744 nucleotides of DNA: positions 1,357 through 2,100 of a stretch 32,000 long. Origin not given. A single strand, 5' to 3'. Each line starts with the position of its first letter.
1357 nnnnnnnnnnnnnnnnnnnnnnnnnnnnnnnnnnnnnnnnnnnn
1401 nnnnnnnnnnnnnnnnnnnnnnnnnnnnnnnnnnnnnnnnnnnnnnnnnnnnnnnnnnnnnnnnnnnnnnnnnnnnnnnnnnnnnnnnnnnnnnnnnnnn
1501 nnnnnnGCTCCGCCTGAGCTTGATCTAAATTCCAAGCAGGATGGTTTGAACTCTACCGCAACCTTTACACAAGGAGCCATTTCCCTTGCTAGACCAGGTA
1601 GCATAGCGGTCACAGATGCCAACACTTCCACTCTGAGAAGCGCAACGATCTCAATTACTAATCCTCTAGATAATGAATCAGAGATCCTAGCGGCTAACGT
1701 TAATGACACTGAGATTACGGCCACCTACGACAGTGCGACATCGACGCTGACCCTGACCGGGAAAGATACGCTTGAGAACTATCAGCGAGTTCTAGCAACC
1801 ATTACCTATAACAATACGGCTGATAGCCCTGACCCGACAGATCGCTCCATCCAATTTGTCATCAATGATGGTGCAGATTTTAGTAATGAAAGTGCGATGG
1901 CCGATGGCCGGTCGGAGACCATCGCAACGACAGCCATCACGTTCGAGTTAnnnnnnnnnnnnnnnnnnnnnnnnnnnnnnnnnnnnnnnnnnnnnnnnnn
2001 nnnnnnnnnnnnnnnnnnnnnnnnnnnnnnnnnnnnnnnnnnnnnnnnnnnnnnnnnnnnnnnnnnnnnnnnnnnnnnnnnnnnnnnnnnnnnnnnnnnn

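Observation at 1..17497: Head-to-tail array of four ~1600-aa paralogs: double FG-GAP propeller + cadherin-like domain + RTX, with no signal peptide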

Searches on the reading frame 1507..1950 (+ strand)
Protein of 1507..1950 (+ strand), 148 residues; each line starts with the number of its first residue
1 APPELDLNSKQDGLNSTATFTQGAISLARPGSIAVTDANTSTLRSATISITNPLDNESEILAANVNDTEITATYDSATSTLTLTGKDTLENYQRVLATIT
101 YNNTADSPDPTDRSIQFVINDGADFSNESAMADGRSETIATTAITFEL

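Call 36: search_solved_structures(query=A2, max_evalue=10, show_alignments=2)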
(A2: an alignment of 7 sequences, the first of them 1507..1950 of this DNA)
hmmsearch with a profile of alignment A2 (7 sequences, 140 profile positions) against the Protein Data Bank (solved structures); distinct sequences matched with E-value up to 10: 3.
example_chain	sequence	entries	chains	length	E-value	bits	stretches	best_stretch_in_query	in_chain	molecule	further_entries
2gj2_A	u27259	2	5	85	0.3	14.2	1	73-129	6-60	wsv230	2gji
7akv_G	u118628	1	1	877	0.43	13.7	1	54-90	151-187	Vag8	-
2zug_A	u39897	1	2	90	0.43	13.7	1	74-129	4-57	ORF115 (WSSV285) (Wsv230)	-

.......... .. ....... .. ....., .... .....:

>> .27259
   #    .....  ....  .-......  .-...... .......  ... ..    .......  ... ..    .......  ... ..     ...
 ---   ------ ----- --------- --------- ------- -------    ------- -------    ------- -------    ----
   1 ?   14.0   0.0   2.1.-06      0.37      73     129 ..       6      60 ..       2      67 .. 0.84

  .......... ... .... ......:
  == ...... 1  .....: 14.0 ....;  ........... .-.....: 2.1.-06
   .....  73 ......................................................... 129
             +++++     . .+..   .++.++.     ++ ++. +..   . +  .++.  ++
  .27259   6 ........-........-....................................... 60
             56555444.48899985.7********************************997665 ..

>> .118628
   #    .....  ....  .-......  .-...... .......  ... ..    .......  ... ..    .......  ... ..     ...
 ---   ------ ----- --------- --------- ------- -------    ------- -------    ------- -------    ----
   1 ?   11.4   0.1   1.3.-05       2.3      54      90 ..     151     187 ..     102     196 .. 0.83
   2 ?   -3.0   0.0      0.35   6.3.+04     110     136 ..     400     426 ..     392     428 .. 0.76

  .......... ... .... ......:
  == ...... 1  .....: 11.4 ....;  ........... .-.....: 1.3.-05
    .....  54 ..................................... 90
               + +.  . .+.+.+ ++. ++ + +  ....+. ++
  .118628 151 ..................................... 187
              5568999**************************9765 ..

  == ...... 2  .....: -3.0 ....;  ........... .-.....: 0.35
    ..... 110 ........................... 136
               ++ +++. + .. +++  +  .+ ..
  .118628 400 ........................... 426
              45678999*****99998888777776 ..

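Call 37: search_protein_families(library=pfam, alignment_id=A2, max_evalue=10)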
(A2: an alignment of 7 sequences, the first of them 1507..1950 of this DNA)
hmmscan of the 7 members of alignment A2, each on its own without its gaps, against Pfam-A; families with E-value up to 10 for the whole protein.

A. member 1, window:1507-1950:+ (148 aa): 2 families
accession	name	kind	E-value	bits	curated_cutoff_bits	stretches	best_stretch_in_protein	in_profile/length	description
PF19699.4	CLSTN_C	-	0.0046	16.3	27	1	50-105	160-216/354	Calsyntenin C-terminal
PF04744.17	Monooxygenase_B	-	0.15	11.7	22.7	1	40-143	228-333/380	Monooxygenase subunit B protein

B. families by the number of members that match (of 7 scanned): 8 families
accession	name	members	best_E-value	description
PF19699.4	CLSTN_C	7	0.00089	Calsyntenin C-terminal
PF02785.25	Biotin_carb_C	2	0.059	Biotin carboxylase C-terminal domain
PF22321.2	Zona_CL2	1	0.018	Zonadhesin, second cohesin-like domain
PF25581.1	AsqO_C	1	0.071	AsqO-like, C-terminal domain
PF21785.3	Bflower_2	1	0.086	5-fold beta-flower protein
PF04744.17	Monooxygenase_B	1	0.15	Monooxygenase subunit B protein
PF14674.12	FANCI_S1-cap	1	0.21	FANCI solenoid 1 cap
PF22245.3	G7C_C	1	0.25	Tailspike protein, C-terminal domain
